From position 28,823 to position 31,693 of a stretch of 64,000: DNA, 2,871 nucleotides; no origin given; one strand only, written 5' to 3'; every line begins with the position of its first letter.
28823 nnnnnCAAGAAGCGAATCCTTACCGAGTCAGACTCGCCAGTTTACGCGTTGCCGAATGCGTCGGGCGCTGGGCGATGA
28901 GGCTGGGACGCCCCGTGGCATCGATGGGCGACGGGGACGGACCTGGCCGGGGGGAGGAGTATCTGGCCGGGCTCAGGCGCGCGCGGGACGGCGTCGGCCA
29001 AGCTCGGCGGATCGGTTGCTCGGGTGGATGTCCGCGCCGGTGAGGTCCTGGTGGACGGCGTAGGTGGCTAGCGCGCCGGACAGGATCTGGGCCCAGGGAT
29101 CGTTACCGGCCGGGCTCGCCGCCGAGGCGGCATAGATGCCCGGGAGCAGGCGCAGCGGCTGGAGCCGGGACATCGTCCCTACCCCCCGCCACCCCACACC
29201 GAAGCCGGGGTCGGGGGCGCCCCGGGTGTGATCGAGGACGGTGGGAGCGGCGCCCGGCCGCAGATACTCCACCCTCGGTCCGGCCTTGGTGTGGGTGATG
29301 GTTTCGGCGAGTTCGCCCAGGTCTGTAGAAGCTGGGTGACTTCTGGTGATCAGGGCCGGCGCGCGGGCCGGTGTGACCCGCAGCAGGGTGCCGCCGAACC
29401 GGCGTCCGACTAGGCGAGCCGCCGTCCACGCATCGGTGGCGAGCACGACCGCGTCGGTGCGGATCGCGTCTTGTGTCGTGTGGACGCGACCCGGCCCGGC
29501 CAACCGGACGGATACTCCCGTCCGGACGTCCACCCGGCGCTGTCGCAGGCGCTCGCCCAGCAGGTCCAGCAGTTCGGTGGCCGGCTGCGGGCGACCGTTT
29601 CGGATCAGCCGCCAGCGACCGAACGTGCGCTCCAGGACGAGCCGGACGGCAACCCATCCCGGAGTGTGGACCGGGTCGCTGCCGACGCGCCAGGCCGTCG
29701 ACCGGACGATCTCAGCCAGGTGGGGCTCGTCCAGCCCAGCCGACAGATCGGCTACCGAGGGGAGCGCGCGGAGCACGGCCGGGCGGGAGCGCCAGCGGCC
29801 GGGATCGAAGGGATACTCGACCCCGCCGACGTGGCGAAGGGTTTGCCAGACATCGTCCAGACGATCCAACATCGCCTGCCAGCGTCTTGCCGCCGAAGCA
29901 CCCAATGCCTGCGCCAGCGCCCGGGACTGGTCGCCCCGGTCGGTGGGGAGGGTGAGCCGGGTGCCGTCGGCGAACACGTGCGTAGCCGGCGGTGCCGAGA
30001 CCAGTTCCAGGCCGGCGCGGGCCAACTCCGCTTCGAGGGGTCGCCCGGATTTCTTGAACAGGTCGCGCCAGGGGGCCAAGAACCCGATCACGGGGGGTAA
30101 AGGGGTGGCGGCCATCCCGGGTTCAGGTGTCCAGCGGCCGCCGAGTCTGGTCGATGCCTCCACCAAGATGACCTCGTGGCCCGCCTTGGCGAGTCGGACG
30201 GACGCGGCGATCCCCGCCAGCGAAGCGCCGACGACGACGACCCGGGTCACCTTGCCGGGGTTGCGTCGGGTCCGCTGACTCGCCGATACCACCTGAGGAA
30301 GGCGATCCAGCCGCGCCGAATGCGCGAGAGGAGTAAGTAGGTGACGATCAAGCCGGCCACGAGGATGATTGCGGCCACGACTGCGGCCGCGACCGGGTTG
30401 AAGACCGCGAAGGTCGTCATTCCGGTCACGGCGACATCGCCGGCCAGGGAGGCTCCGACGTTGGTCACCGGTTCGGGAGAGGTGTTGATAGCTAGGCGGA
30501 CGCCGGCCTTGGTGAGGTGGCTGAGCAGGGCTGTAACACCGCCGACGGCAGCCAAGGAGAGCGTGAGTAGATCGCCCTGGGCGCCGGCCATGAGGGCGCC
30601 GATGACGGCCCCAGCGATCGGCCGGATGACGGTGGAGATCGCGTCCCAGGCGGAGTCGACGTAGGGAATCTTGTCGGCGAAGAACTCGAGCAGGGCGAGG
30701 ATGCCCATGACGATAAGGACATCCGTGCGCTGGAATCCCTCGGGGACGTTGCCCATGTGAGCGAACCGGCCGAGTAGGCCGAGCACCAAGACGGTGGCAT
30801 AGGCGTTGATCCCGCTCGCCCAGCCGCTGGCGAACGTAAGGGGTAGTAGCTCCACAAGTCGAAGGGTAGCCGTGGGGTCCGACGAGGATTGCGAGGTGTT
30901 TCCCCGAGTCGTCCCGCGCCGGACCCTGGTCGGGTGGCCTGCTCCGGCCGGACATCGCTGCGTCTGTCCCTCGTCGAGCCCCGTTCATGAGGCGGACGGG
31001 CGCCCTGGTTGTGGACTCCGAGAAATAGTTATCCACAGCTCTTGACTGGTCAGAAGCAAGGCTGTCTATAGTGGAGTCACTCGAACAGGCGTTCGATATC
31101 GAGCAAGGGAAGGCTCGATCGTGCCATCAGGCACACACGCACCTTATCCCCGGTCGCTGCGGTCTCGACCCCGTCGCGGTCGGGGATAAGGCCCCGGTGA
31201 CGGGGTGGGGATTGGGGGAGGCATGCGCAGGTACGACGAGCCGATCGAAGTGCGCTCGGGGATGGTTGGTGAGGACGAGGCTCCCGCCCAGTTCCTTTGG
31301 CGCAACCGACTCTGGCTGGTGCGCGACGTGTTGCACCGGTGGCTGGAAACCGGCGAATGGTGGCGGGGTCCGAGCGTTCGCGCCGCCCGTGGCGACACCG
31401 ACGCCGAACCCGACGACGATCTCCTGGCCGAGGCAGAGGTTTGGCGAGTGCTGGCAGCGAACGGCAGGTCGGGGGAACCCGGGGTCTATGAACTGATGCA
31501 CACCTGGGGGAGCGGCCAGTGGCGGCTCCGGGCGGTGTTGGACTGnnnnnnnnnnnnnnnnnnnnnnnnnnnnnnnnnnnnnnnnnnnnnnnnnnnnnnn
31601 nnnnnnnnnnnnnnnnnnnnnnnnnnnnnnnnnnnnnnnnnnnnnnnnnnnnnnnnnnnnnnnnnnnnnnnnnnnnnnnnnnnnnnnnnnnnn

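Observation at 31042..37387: SOS-box-fronted, translationally coupled four-gene cassette: small ImuB-CTD-like protein / HEPN protein / oversized DnaE2 / DinB, with no imuA'-imuB in the window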

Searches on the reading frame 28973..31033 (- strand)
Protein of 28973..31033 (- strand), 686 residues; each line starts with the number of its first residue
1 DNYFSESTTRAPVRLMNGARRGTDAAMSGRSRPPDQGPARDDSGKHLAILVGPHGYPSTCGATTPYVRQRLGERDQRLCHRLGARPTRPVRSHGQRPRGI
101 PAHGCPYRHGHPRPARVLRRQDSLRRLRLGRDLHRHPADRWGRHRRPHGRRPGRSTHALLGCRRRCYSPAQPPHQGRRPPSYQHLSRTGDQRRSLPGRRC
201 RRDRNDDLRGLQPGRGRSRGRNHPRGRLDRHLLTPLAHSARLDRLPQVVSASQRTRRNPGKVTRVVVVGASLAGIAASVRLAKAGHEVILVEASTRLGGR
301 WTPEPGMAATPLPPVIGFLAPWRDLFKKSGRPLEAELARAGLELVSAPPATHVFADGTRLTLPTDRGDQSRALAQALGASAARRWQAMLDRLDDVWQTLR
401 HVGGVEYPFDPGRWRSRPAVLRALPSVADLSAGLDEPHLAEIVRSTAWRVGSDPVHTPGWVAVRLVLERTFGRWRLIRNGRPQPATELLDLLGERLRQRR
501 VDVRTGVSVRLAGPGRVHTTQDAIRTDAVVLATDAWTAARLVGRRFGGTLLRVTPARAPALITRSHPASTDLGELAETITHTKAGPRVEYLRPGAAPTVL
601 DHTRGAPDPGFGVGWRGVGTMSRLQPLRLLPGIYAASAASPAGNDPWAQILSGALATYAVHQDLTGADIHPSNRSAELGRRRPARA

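Call 38: search_protein_families(library=pfam, proteins=[window:28973-31033:-], max_evalue=0.01)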
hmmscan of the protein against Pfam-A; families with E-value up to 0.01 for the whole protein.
window:28973-31033:- (686 aa): 8 families
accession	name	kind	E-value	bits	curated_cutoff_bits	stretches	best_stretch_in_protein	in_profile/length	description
PF01266.30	DAO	-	6.8e-11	42.7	27.9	2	487-594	150-260/353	FAD dependent oxidoreductase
PF12831.13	FAD_oxidored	-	1.2e-08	35.1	27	1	265-307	2-44/416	FAD dependent oxidoreductase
PF01593.30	Amino_oxidase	-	4.4e-08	33.3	19.8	1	272-539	1-260/443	Flavin containing amine oxidoreductase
PF00890.30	FAD_binding_2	-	7.5e-08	32.4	20.4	1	265-538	2-206/414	FAD binding domain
PF07992.20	Pyr_redox_2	-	1.2e-07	31.9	26.1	1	264-365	2-90/291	Pyridine nucleotide-disulphide oxidoreductase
PF13450.12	NAD_binding_8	-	2.3e-07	31.4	21.9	1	267-302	1-36/68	NAD(P)-binding Rossmann-like domain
PF03486.20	HI0933_like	-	0.00018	21.5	50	0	264-298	2-36/244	HI0933-like protein Rossmann domain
PF01134.28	GIDA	-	0.0036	16.8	22.1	1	265-295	2-32/391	Glucose inhibited division protein A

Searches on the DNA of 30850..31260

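Call 52: search_rna_families(source=window, start=30850, end=31260, threshold=evalue, max_evalue=1)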
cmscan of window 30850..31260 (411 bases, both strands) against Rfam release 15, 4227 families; matches with E-value up to 1: 2.
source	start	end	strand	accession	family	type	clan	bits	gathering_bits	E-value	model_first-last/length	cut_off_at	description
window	31142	31191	+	RF04011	mir-8515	Gene; miRNA;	-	20.9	100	0.17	22-71/92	no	mir-8515 microRNA precursor family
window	31102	31198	+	RF03542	Flavi_ISFV_repeat_Ra_Rb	Cis-reg;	CL00131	20.4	50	0.41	1-100/100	no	Insect-Specific Flavivirus 3' UTR repeats Ra and Rb elements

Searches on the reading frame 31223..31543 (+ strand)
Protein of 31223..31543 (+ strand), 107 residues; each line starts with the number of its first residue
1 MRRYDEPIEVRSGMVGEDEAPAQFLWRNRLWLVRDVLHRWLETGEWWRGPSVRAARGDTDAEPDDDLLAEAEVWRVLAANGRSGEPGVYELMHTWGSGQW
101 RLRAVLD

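Call 7: search_protein_families(library=pfam, proteins=[window:31223-31543:+], max_evalue=0.01)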
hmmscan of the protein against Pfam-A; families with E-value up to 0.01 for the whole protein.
window:31223-31543:+ (107 aa): 1 family
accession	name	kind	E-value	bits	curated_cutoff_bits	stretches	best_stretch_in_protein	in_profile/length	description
PF20114.4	DUF6504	-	7.3e-17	61.9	24.2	1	2-106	4-102/103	Domain of unknown function (DUF6504)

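Call 8: search_protein_families(library=ncbifam, proteins=[window:31223-31543:+], max_evalue=0.01)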
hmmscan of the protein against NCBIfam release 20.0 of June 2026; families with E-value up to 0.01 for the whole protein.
window:31223-31543:+ (107 aa): 0 families

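Call 39: search_solved_structures(query=window:31223-31543:+, max_evalue=10, show_alignments=2)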
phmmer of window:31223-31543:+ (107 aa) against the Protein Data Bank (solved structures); distinct sequences matched with E-value up to 10: 0.

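Call 42: find_homologous_proteins(query=window:31223-31543:+)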
Query window:31223-31543:+ (107 aa): 166 proteins with E <= 0.001 among 184 candidates; the best 120 are listed.
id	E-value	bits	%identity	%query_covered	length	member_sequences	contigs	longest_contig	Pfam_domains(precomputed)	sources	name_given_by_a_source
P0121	2.1e-66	239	100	100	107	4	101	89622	PF20114.5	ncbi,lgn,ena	-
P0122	4.5e-42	161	70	100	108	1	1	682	PF20114.5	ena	-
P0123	4.5e-41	157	66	100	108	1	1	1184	PF20114.5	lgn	-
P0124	5.6e-40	154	65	100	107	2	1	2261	PF20114.5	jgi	jgi:hypothetical protein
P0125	1.3e-39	153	68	100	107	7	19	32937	PF20114.5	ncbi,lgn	-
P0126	3.3e-39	151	66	100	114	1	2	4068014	PF20114.5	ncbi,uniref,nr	ncbi:hypothetical protein GCM10009841_16290 [Microlunatus panaciterrae]|uniref:DUF6504 domain-contai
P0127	9.1e-39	150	67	100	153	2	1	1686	PF20114.5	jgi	jgi:hypothetical protein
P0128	1.2e-38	149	64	100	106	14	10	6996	PF20114.5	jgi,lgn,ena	jgi:hypothetical protein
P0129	2.2e-38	149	64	100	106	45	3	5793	PF20114.5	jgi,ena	jgi:hypothetical protein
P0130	6.4e-38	147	67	100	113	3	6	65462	PF20114.5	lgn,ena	-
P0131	2.4e-37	145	61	100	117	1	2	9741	PF20114.5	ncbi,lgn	-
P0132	2.4e-37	145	63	100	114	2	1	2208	PF20114.5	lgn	-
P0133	4.6e-37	144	62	100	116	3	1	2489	PF20114.5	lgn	-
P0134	5.4e-37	144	60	100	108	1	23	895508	PF20114.5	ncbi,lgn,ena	-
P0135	2.3e-36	142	64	100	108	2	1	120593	PF20114.5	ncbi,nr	ncbi:MAG: hypothetical protein IPL43_09460 [Micropruina sp.]|nr:hypothetical protein [Micropruina sp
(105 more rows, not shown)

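Call 44: find_encoding_contigs(protein=P0121, flank=3000, max_places=5)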
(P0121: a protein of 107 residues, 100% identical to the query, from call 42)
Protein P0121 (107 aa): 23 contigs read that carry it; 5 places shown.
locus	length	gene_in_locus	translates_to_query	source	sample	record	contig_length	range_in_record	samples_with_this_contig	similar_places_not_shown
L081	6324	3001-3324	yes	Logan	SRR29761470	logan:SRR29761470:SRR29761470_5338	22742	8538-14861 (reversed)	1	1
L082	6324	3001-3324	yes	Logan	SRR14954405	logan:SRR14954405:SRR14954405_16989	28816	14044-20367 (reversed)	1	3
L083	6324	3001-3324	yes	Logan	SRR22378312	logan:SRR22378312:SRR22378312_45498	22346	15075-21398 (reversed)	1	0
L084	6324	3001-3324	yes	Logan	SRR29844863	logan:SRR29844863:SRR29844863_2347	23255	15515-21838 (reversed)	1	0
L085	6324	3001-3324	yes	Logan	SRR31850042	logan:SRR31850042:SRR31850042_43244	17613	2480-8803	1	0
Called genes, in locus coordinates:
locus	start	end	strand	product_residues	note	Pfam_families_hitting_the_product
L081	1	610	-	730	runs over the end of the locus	PF00580:UvrD-helicase (weak), PF02562:PhoH (faint), PF13245:AAA_19 (faint), PF00580:UvrD-helicase (weak)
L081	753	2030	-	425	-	PF00890:FAD_binding_2, PF01593:Amino_oxidase, PF07992:Pyr_redox_2 (weak), PF12831:FAD_oxidored, PF13450:NAD_binding_8 (weak), PF01266:DAO (weak)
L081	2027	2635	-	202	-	PF13548:DUF4126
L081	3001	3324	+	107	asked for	PF20114:DUF6504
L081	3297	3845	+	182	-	PF18726:HEPN_SAV_6107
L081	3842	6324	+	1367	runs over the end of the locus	PF02811:PHP, PF07733:DNA_pol3_alpha, PF17657:DNA_pol3_finger, PF14579:HHH_6, PF01336:tRNA_anti-codon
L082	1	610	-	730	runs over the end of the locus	PF00580:UvrD-helicase (weak), PF02562:PhoH (faint), PF13245:AAA_19 (faint), PF00580:UvrD-helicase (weak)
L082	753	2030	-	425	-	PF00890:FAD_binding_2, PF01593:Amino_oxidase, PF03486:HI0933_like (faint), PF07992:Pyr_redox_2 (weak), PF12831:FAD_oxidored, PF13450:NAD_binding_8 (weak), PF01266:DAO (weak)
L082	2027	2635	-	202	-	PF13548:DUF4126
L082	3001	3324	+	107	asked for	PF20114:DUF6504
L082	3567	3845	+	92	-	PF18726:HEPN_SAV_6107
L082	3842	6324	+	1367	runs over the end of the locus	PF02811:PHP, PF07733:DNA_pol3_alpha, PF17657:DNA_pol3_finger, PF14579:HHH_6, PF01336:tRNA_anti-codon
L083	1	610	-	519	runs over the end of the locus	?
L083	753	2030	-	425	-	PF00890:FAD_binding_2, PF01593:Amino_oxidase, PF03486:HI0933_like (faint), PF07992:Pyr_redox_2 (weak), PF12831:FAD_oxidored, PF13450:NAD_binding_8 (weak), PF01266:DAO (weak)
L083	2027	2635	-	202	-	PF13548:DUF4126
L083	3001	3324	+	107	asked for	PF20114:DUF6504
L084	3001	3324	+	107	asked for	PF20114:DUF6504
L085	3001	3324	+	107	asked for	PF20114:DUF6504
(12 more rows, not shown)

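Call 66: predict_structure(alignment_id=A2)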
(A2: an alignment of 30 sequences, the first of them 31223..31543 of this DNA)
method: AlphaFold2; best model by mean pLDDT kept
length: 107 residues; sequences in the alignment: 30
mean_pLDDT: 84.0   pTM: 0.71
mean pLDDT of the five models: 84.0, 83.9, 83.5, 82.6, 80.9
residues with pLDDT >= 90: 63; 70-90: 18; 50-70: 26; < 50: 0
segments of 3 or more residues with pLDDT < 50: none
pLDDT, mean of each block of 10 residues (from residue 1): 91 94 96 96 65 59 57 95 91 90 92
secondary structure, 60 per line:
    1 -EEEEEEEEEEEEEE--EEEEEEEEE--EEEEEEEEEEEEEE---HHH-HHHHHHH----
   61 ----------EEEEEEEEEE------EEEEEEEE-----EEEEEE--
elements in order: E2-15 E18-26 E29-42 H50-56 E71-80 E87-94 E100-105

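Call 71: fold_search(model_id=the predicted structure, library=pdb)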
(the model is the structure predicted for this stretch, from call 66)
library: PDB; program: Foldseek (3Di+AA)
matches with E <= 10: 108; with E <= 0.001: 0
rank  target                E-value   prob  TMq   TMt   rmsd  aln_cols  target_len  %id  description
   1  7ey6_A                3.9e-01  0.28  0.30  0.09  12.0       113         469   14  The portal protein (GP8) of bacteriophage T7 (released 2021-09-22)
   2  6r21_A                4.6e-01  0.14  0.24  0.08  12.7       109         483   12  Cryo-EM structure of T7 bacteriophage fiberless tail complex (released 2019-09-04)
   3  9jz0_B                5.1e-01  0.13  0.24  0.09  12.8       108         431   11  portal-tail complex of DNA-ejected T7 (released 2024-12-11)
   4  9jyz_j                5.7e-01  0.21  0.30  0.08  11.9       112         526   12  portal-tail complex of mature T7 (released 2024-12-11)
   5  7sxk_f                6.3e-01  0.15  0.29  0.08  14.8       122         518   11  Kinetically trapped Pseudomonas-phage PaP3 portal protein - Full Length (released 2022-04-20)
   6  8e4g_u                9.3e-01  0.15  0.29  0.09  12.1       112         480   13  Remodeling of the bacteriophage T7 during initial infection (released 2023-09-27)
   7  6qwp_A                1.0e+00  0.08  0.23  0.07  11.8       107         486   11  Crystal structure of T7 bacteriophage portal protein, 13mer, closed valve (released 2019-09-04)
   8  6j7m_N                1.3e+00  0.23  0.29  0.19   8.9        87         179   10  Complex structure of the Pseudomonas aeruginosa rhamnosyltransferase EarP with the acceptor elongation factor EF-P (released 2019-05-15)
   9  9grx_0                1.4e+00  0.06  0.22  0.17  15.3       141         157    8  NDH-PSI-LHCI supercomplex from S. oleracea (released 2025-02-12)
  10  6tjp_A                1.8e+00  0.16  0.35  0.10  11.4       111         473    9  Crystal structure of T7 bacteriophage portal protein, 13mer, closed valve - P212121 (released 2020-12-16)
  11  1v2b_A                1.8e+00  0.07  0.25  0.19  12.7       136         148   12  Crystal Structure of PsbP Protein in the Oxygen-Evolving Complex of Photosystem II from Higher Plants (released 2004-05-18)
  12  7sxk_b                1.9e+00  0.08  0.26  0.07  15.4       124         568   11  Kinetically trapped Pseudomonas-phage PaP3 portal protein - Full Length (released 2022-04-20)
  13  7sxk_j                2.0e+00  0.08  0.27  0.07  15.7       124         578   10  Kinetically trapped Pseudomonas-phage PaP3 portal protein - Full Length (released 2022-04-20)
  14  2mzv_MODEL_1_A        2.1e+00  0.28  0.35  0.21   3.2        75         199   12  Resonance assignments and secondary structure of a phytocystatin from Sesamum indicum (released 2016-03-02)
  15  6ck9_G                2.5e+00  0.06  0.22  0.06  27.7       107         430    9  Crystal Structure of HIV-1 ConC_Base0 Prefusion Env Trimer in Complex with Human Antibody Fragment 3H109L and 35O22 va (released 2018-04-25)
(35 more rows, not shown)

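Call 82: search_protein_families(library=padloc, proteins=[window:31223-31543:+], max_evalue=0.01)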
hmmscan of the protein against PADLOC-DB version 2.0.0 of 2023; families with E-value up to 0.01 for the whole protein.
window:31223-31543:+ (107 aa): 0 families
